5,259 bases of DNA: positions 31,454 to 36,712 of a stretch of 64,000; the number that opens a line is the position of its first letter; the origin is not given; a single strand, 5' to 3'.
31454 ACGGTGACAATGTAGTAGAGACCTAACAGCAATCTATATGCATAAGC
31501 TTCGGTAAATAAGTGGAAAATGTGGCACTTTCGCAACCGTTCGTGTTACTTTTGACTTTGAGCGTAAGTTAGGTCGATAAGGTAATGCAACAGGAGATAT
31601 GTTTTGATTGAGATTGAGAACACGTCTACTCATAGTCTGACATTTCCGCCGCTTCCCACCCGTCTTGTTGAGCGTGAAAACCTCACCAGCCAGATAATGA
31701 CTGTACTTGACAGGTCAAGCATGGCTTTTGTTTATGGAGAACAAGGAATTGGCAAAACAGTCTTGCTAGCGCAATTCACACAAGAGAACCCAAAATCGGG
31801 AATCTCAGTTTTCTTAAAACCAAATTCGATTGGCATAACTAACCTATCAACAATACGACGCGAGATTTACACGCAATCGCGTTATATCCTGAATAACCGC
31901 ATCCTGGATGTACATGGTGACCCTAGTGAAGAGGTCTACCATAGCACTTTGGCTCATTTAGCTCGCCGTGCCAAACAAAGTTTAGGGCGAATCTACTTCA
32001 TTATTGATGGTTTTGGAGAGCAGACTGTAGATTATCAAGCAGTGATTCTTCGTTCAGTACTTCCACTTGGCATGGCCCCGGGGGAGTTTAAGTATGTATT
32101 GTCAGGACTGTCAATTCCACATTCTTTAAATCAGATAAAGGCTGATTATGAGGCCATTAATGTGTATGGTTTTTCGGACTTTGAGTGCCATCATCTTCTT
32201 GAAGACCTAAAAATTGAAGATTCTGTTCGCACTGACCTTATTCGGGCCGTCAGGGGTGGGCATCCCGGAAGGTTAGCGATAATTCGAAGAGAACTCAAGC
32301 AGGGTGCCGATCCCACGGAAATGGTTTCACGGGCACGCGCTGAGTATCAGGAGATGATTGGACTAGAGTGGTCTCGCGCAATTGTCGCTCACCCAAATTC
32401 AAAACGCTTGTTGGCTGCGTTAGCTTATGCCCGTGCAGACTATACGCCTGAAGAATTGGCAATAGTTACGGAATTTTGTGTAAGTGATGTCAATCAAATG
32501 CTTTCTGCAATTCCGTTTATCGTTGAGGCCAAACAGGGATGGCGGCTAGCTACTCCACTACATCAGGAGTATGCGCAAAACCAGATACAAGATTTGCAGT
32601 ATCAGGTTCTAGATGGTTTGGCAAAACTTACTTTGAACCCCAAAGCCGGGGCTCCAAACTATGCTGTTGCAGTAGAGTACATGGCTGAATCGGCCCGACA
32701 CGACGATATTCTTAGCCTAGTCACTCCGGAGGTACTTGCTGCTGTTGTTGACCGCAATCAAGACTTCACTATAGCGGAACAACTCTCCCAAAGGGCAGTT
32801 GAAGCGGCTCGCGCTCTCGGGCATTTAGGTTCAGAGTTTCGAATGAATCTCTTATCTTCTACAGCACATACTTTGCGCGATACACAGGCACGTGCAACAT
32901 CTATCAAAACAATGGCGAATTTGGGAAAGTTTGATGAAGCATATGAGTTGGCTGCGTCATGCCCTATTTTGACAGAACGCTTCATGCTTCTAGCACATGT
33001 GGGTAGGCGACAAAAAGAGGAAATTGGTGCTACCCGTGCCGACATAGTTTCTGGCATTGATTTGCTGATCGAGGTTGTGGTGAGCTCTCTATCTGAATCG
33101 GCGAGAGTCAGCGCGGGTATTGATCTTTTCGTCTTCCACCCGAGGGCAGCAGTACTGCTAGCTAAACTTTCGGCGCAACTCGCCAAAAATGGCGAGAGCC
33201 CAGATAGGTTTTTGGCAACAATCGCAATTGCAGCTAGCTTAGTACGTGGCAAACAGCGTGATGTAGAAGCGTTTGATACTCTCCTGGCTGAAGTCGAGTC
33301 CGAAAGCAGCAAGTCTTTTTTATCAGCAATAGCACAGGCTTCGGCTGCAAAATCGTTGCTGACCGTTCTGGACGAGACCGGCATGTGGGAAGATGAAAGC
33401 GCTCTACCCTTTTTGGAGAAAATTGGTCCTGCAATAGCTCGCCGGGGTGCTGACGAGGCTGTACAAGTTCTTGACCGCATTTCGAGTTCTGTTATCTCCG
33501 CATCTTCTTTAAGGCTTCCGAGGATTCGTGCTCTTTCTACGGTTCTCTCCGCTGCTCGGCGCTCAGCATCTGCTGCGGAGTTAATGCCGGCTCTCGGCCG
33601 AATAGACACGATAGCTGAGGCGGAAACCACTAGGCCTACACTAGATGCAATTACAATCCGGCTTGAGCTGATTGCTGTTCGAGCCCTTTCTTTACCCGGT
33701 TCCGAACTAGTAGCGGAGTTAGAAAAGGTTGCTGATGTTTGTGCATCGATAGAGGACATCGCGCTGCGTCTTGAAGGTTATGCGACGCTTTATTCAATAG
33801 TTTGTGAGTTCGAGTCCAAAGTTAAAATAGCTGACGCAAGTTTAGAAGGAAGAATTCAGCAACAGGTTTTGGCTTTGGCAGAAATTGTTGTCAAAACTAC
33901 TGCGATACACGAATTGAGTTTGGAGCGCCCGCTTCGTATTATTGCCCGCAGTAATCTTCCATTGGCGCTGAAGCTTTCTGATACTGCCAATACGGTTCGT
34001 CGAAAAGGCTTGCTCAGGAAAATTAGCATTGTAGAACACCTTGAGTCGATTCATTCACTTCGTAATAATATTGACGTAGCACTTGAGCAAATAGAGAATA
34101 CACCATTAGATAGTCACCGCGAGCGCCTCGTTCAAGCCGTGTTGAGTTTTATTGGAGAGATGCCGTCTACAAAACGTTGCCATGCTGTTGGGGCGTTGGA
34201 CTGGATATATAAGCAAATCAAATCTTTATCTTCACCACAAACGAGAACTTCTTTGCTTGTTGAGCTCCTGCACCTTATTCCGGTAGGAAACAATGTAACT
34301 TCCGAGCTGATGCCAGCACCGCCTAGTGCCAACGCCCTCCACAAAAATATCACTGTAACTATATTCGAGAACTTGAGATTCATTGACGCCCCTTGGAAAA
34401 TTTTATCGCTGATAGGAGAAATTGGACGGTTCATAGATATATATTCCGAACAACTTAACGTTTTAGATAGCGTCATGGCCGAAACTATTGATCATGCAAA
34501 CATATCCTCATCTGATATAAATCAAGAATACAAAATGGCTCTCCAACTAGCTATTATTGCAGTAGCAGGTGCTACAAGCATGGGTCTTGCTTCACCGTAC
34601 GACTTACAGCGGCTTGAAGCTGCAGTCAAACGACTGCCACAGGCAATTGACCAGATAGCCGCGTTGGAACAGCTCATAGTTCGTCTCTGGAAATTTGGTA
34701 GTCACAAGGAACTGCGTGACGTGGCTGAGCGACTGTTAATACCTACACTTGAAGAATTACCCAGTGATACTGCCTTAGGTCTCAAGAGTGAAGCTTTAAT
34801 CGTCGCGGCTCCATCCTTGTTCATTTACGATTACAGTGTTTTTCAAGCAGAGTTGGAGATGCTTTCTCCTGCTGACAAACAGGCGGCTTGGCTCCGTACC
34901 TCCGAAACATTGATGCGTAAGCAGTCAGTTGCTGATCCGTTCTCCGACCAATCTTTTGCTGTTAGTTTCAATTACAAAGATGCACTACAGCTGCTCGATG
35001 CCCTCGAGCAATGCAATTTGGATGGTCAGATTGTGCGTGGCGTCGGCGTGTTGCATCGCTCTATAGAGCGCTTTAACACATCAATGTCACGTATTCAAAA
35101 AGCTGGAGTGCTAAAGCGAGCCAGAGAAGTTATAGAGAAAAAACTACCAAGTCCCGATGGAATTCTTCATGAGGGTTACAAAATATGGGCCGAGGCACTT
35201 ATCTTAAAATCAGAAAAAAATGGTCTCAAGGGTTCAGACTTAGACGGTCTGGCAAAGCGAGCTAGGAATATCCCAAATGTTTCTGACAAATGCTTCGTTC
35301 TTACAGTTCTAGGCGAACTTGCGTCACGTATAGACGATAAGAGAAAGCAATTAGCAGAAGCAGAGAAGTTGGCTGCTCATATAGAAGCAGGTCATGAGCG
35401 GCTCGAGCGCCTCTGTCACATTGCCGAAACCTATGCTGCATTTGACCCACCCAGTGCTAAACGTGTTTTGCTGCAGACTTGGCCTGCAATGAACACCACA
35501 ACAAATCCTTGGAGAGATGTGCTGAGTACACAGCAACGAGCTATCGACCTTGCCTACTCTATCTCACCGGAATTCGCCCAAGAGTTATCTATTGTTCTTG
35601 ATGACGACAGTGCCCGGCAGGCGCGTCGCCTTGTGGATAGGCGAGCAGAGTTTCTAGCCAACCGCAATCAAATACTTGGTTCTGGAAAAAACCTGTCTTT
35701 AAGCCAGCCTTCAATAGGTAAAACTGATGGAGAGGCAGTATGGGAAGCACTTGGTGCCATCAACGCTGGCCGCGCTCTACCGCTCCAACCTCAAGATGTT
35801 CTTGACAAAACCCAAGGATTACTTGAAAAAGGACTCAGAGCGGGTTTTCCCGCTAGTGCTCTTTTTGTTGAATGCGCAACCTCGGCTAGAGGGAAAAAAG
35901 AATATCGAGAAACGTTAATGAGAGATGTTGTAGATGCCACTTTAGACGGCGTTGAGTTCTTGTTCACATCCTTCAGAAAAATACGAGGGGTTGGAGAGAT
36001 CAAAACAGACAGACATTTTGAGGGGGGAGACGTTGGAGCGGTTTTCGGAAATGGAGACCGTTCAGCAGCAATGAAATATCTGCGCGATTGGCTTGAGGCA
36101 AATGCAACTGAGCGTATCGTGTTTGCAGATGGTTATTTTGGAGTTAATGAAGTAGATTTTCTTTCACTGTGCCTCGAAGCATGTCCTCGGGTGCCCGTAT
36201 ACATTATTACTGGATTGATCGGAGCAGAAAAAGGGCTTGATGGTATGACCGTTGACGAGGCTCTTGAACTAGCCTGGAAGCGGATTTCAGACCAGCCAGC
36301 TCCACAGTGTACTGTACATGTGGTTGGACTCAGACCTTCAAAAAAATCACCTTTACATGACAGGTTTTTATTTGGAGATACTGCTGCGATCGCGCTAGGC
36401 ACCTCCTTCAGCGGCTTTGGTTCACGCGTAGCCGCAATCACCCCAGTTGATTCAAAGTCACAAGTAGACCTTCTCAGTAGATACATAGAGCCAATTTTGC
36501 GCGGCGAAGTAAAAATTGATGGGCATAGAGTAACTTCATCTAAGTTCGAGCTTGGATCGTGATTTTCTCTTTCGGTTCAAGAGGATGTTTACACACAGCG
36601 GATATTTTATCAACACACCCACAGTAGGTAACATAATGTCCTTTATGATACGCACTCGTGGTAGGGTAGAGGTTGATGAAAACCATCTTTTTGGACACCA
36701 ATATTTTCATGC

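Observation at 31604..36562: Best candidate for a new system: NLR-like STAND NTPase with a C-terminal PLD-like nuclease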

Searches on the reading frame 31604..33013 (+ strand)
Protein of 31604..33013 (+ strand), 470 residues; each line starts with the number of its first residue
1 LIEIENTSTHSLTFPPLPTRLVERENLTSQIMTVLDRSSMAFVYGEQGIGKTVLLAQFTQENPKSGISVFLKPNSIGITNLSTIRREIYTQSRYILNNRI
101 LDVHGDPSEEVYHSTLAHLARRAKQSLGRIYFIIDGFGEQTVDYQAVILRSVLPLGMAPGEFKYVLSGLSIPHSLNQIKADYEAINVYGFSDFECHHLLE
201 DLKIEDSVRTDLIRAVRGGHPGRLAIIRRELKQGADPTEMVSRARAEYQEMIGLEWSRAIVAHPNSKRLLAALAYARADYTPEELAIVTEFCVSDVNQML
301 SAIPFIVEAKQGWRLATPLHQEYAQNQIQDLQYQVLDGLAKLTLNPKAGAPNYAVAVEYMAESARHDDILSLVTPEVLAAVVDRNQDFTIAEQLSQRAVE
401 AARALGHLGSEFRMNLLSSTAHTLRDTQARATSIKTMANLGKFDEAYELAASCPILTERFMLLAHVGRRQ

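Call 52: search_solved_structures(query=A6, max_evalue=1, show_alignments=1)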
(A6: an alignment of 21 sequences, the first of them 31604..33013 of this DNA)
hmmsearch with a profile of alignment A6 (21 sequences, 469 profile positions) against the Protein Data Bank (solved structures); distinct sequences matched with E-value up to 1: 121 (the best 60 are shown).
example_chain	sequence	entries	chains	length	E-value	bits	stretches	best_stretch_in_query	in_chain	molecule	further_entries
8zp5_E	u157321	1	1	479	3.7e-05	25.9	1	28-202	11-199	Origin recognition complex subunit 5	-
5v8f_E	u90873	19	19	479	3.7e-05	25.9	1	28-202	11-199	Origin recognition complex subunit 5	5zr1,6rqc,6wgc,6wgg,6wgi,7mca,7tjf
5fhd_A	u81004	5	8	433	0.00016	23.8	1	32-73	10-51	Uncharacterized protein | ATP-dependent DNA helicase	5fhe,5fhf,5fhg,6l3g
5ftb_A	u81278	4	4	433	0.00016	23.8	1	32-73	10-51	TPR DOMAIN PROTEIN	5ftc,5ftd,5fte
5ftf_A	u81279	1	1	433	0.00017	23.8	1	32-73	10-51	TPR DOMAIN PROTEIN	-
8c0v_A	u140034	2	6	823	0.0017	20.5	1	41-70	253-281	Peroxisomal ATPase PEX1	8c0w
8u0v_A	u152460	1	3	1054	0.0024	19.9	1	43-70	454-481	Peroxisomal ATPase PEX1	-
9h2l_A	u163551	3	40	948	0.0069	18.4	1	28-94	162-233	NB-ARC domain-containing protein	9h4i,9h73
5c1s_A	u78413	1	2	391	0.0074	18.3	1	37-69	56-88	Small GTPase EhRabX3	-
8vd6_A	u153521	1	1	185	0.0074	18.3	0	149-207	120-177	CAP REPEAT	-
5c1t_A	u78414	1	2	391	0.0075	18.3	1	37-69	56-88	Small GTPase EhRabX3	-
5oql_Z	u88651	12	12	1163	0.036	16.1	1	44-87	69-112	Bms1 | Bms1-type G domain-containing protein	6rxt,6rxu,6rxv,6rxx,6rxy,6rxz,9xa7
1z6y_A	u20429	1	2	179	0.042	15.9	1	34-90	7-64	ADP-ribosylation factor-like protein 5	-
1zj6_A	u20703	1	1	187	0.046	15.7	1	34-90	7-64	ADP-ribosylation factor-like protein 5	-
1ye8_A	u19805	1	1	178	0.051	15.6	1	46-74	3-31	Hypothetical UPF0334 kinase-like protein AQ_1292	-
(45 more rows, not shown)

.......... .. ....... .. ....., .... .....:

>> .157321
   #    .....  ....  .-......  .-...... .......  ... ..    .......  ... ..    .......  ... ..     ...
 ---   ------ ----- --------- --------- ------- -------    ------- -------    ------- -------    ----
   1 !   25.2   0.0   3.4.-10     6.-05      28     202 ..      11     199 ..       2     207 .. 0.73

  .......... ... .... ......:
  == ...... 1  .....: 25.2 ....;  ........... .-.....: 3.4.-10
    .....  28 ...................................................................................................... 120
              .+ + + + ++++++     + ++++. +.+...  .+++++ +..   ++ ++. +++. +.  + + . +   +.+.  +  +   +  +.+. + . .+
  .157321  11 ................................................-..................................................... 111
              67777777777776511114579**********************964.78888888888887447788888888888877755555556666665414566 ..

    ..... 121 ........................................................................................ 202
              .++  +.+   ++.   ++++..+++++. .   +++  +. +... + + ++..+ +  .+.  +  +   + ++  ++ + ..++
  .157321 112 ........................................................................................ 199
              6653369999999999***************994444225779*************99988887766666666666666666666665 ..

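Call 59: predict_structure(alignment_id=A6)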
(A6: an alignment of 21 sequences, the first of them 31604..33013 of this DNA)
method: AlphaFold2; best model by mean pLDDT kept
length: 470 residues; sequences in the alignment: 21
mean_pLDDT: 87.1   pTM: 0.78
mean pLDDT of the five models: 87.1, 86.7, 86.0, 85.9, 84.4
residues with pLDDT >= 90: 251; 70-90: 181; 50-70: 32; < 50: 6
segments of 3 or more residues with pLDDT < 50: 1-3, 76-78
pLDDT, mean of each block of 10 residues (from residue 1): 65 85 94 96 94 95 93 61 86 85 66 91 94 93 84 86 95 85 95 92 91 91 92 90 89 90 90 91 95 96 89 89 92 94 85 89 93 90 73 90 94 89 70 81 85 65 78
secondary structure, 60 per line:
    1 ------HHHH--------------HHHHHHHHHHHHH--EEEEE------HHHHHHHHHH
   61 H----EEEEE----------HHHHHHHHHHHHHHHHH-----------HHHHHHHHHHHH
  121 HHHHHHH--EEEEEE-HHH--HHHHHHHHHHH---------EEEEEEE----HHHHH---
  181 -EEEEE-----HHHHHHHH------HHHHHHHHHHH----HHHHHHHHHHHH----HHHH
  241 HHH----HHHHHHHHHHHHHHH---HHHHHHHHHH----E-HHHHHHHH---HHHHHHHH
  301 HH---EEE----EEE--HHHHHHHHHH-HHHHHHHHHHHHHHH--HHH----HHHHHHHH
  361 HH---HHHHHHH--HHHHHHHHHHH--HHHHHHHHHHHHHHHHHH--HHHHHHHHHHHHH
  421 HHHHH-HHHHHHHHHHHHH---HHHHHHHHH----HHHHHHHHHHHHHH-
elements in order: H7-10 H25-37 E40-44 H51-61 E66-70 H81-97 H109-127 E130-135 H142-152 E162-168 H173-177 E182-186 H192-199 H206-216 H221-232 H237-243 H248-262 H266-275 H282-289 H293-302 E306-308 E313-315 H318-327 H329-343 H353-362 H366-372 H375-385 H388-405 H408-425 H427-439 H443-451 H456-469

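Call 64: fold_search(model_id=the predicted structure, library=pdb)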
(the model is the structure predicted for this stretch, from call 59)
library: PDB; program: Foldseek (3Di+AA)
matches with E <= 10: 1391; with E <= 0.001: 93
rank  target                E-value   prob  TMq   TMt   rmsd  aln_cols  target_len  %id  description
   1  8dgc_A                4.5e-10  1.00  0.36  0.10  27.0       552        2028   12  Avs3 bound to phage PhiV-1 terminase (released 2022-08-03)
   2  8bob_C                5.8e-10  1.00  0.61  0.69   5.9       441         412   14  Structural basis for negative regulation of the maltose system (released 2023-10-18)
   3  1z6t_B                2.3e-09  1.00  0.64  0.53   8.0       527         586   12  Structure of the apoptotic protease-activating factor 1 bound to ADP (released 2005-04-19)
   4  8dgc_B                3.6e-09  1.00  0.35  0.10  26.3       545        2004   15  Avs3 bound to phage PhiV-1 terminase (released 2022-08-03)
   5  1z6t_A                6.0e-09  1.00  0.64  0.53   5.2       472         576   13  Structure of the apoptotic protease-activating factor 1 bound to ADP (released 2005-04-19)
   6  6mfv_A                7.5e-09  1.00  0.51  0.39  10.1       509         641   13  Crystal structure of the Signal Transduction ATPase with Numerous Domains (STAND) protein with a tetratricopeptide rep (released 2019-02-20)
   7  3sfz                  1.4e-08  1.00  0.55  0.25   6.9       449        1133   13  Crystal structure of full-length murine Apaf-1 (released 2011-08-24)
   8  3shf                  4.3e-08  1.00  0.56  0.26   5.3       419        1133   14  Crystal structure of the R265S mutant of full-length murine Apaf-1 (released 2011-08-24)
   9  2qen                  4.9e-08  1.00  0.38  0.49  13.5       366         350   14  The walker-type atpase paby2304 of pyrococcus abyssi (released 2008-07-01)
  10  2a5y_C                8.4e-07  1.00  0.35  0.43  14.7       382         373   13  Structure of a CED-4/CED-9 complex (released 2005-10-11)
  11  4m9s_A                2.1e-06  1.00  0.35  0.33  14.9       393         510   14  crystal structure of CED-4 bound CED-3 fragment (released 2013-10-23)
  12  8jol_B                2.5e-06  1.00  0.36  0.35  14.3       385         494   15  cryo-EM structure of the CED-4/CED-3 holoenzyme (released 2023-06-28)
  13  8jo0_A                2.7e-06  1.00  0.35  0.41  15.9       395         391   13  The Cryo-EM structure of a heptameric CED-4/CED-3 catalytic complex (released 2023-06-28)
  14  2a5y_B                3.0e-06  1.00  0.35  0.33  15.1       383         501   15  Structure of a CED-4/CED-9 complex (released 2005-10-11)
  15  8dgf_B                3.6e-06  1.00  0.30  0.11  23.2       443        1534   12  Avs4 bound to phage PhiV-1 portal (released 2022-08-03)
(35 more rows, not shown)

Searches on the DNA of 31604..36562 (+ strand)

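Call 27: search_dna_similar(query=window:31604-36562:+, collection=plasmids, mode=distant)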
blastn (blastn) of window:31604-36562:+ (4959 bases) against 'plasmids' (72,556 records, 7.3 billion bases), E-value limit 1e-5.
No match.
